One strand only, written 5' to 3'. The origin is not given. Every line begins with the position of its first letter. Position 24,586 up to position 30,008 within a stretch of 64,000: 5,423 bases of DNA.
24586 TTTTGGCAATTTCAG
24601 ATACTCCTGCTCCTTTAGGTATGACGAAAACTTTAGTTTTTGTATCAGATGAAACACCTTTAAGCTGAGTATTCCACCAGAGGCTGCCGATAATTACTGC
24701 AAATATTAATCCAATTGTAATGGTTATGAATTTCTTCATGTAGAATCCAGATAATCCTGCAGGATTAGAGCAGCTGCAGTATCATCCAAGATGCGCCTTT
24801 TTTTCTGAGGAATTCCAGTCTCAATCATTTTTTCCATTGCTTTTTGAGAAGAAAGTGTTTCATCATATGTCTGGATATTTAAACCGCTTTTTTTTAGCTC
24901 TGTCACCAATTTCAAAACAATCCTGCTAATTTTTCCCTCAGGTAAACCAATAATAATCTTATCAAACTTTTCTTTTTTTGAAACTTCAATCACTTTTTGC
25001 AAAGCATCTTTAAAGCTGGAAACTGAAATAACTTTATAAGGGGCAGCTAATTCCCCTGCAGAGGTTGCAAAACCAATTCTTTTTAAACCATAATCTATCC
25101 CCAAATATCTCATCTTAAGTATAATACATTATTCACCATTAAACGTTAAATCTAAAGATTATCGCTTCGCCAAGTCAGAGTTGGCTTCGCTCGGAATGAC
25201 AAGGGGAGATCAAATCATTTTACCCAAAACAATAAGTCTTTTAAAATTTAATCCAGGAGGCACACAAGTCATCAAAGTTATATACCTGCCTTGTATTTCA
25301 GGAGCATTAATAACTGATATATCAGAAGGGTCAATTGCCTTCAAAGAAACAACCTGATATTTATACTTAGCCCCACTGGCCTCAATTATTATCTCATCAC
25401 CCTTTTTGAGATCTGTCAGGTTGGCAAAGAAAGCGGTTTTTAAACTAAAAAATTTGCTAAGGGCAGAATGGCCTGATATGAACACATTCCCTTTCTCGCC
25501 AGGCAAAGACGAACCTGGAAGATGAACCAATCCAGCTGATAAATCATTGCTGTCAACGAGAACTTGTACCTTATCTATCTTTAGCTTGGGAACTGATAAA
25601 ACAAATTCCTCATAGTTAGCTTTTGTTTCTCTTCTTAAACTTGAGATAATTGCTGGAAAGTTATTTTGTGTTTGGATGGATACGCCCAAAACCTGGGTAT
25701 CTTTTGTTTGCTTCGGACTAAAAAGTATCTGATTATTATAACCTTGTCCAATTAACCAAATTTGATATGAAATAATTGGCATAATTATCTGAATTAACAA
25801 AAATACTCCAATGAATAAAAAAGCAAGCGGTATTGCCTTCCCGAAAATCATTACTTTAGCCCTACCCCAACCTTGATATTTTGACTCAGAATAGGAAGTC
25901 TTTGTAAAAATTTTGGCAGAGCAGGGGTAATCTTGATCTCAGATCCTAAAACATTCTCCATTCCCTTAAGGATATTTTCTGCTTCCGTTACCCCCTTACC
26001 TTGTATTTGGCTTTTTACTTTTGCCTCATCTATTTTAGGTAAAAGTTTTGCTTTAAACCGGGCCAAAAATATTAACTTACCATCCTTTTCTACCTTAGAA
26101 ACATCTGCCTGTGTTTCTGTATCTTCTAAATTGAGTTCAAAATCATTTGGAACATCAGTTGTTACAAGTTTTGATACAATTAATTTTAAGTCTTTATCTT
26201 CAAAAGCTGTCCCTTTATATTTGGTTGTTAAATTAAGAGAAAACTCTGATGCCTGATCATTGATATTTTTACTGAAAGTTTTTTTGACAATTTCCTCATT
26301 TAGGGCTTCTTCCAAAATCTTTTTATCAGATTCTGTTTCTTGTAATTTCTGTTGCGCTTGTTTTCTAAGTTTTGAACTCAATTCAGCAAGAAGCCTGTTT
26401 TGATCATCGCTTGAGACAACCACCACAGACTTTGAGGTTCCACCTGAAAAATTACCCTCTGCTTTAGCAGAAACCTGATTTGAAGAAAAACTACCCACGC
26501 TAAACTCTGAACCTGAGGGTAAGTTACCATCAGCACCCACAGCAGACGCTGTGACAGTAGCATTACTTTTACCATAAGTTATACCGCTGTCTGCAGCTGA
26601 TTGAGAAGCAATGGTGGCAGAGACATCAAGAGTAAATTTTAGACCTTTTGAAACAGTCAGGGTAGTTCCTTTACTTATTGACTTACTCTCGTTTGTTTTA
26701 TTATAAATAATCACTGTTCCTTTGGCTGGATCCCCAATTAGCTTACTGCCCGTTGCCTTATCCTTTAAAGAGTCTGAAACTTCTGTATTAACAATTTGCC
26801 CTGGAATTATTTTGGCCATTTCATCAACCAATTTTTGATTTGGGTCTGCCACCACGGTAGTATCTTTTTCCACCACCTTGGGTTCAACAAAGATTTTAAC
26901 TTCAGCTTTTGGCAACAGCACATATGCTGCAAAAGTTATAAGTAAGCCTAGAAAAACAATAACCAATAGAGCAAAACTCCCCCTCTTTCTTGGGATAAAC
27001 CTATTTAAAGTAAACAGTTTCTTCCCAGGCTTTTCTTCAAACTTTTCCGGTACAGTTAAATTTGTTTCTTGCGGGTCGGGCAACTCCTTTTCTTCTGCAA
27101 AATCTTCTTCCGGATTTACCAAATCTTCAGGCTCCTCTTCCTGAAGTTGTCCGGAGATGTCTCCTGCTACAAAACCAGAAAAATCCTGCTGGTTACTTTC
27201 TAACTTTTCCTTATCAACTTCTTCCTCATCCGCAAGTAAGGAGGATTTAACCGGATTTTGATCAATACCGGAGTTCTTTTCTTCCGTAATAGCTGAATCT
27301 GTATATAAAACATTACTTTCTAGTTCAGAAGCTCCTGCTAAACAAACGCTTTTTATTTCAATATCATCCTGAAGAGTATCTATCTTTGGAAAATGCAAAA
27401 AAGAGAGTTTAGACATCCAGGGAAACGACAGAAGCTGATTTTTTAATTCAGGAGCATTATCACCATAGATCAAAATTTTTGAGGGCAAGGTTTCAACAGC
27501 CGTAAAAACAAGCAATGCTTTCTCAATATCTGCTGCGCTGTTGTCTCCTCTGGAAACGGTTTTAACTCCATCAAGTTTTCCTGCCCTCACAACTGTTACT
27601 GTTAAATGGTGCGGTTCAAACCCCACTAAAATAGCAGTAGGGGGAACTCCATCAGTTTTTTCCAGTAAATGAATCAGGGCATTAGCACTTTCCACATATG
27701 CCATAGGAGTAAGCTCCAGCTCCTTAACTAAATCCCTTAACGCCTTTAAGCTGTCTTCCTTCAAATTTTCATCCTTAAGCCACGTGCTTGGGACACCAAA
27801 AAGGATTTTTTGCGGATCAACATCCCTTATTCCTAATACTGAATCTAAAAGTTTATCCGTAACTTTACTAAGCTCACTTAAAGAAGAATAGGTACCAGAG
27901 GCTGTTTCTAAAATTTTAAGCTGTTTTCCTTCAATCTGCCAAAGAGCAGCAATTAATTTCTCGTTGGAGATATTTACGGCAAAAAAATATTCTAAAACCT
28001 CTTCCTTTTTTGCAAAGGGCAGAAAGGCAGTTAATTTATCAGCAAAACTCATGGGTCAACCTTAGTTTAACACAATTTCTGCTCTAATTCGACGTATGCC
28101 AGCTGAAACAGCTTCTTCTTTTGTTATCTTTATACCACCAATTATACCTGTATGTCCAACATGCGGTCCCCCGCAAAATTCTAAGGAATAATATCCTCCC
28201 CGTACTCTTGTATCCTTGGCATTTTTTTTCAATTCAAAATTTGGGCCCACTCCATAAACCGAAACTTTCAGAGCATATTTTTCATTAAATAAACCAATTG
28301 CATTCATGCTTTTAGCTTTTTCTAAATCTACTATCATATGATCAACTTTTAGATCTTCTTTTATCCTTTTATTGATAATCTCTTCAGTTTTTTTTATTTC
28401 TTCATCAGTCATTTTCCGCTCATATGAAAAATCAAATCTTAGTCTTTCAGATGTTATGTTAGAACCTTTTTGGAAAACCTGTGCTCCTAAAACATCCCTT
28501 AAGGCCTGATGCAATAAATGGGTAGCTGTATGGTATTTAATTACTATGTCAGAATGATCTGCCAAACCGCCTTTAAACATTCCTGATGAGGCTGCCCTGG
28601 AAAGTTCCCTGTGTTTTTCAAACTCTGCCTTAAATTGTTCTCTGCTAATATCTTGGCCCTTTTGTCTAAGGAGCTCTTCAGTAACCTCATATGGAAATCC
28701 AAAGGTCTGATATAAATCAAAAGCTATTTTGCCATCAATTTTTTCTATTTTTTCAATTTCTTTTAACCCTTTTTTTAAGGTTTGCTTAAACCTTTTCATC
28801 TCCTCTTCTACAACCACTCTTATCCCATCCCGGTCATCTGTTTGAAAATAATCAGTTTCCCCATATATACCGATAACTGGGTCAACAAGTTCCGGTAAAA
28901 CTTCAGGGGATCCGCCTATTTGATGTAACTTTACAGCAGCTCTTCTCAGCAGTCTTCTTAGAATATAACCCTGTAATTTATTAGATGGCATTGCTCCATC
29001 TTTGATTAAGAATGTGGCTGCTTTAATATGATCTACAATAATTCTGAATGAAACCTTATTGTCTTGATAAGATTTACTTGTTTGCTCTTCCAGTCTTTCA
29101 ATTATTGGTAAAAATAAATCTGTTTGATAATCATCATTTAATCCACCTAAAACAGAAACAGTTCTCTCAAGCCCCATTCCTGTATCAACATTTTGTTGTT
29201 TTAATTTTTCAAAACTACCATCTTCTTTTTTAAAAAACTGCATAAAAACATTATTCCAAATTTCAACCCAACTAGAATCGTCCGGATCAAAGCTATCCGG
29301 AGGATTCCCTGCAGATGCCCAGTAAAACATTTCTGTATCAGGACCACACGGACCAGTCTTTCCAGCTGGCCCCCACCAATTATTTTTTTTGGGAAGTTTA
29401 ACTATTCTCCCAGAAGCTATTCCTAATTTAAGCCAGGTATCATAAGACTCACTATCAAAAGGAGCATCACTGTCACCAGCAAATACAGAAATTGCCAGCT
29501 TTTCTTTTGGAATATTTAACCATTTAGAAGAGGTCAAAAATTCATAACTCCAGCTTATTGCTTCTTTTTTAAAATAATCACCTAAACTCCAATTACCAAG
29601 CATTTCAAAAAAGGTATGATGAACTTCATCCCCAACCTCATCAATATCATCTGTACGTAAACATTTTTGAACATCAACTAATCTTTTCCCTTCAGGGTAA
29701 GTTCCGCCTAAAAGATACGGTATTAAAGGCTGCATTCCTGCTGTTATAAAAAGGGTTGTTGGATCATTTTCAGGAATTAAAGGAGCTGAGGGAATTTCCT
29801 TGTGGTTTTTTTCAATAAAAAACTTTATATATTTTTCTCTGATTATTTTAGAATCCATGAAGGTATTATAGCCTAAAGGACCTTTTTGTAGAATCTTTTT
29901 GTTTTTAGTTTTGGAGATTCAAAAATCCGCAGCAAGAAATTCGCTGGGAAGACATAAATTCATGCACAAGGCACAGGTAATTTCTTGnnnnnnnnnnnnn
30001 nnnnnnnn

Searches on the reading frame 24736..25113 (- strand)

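Call 7: search_protein_families(library=pfam, proteins=[window:24736-25113:-], max_evalue=0.001)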
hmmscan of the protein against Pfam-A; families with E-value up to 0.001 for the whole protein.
window:24736-25113:- (125 aa): 1 family
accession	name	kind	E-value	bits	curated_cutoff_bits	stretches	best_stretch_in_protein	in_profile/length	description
PF03652.20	RuvX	-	1.2e-24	87.6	29.2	1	1-124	1-134/134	Holliday junction resolvase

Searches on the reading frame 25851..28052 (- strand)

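Call 7: search_protein_families(library=pfam, proteins=[window:25851-28052:-], max_evalue=0.001)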
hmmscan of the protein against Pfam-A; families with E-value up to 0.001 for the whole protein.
window:25851-28052:- (733 aa): 1 family
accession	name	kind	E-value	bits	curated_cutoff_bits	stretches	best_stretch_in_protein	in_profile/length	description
PF04865.19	Baseplate_J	-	0.0001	22.1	21.1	1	441-539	21-110/255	Baseplate J-like protein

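Call 48: search_protein_families(library=pfam, proteins=[window:25851-28052:-], max_evalue=1)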
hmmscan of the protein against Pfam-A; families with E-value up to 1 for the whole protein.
window:25851-28052:- (733 aa): 1 family
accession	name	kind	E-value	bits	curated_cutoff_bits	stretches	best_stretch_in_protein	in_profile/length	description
PF04865.19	Baseplate_J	-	0.0001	22.1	21.1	1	441-539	21-110/255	Baseplate J-like protein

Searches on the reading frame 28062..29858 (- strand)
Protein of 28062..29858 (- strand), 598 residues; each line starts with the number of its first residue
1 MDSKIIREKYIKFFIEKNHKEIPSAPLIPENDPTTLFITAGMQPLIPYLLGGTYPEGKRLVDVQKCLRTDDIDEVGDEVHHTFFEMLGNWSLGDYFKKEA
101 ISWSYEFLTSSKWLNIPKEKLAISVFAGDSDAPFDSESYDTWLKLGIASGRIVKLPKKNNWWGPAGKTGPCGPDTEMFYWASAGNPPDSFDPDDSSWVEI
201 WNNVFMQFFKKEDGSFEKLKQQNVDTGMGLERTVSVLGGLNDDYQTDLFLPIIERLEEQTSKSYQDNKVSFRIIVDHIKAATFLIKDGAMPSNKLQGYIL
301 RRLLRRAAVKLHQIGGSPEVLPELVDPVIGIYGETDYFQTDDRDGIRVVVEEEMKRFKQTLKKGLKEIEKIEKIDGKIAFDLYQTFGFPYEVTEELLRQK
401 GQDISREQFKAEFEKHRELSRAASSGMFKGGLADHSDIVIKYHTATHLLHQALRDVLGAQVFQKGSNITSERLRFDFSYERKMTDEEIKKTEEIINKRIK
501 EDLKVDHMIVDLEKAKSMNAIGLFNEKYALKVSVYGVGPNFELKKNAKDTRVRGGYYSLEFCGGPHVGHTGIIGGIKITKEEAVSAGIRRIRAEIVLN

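Call 7: search_protein_families(library=pfam, proteins=[window:28062-29858:-], max_evalue=0.001)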
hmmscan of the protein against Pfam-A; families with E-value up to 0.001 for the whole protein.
window:28062-29858:- (598 aa): 2 families
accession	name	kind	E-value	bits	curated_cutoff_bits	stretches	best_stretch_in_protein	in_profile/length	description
PF01411.24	tRNA-synt_2c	-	1.9e-124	416.6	30.3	1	6-428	2-436/552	tRNA synthetases class II (A)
PF07973.19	tRNA_SAD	-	7.9e-13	48.6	24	1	533-591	2-43/44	Threonyl and Alanyl tRNA synthetase second additional domain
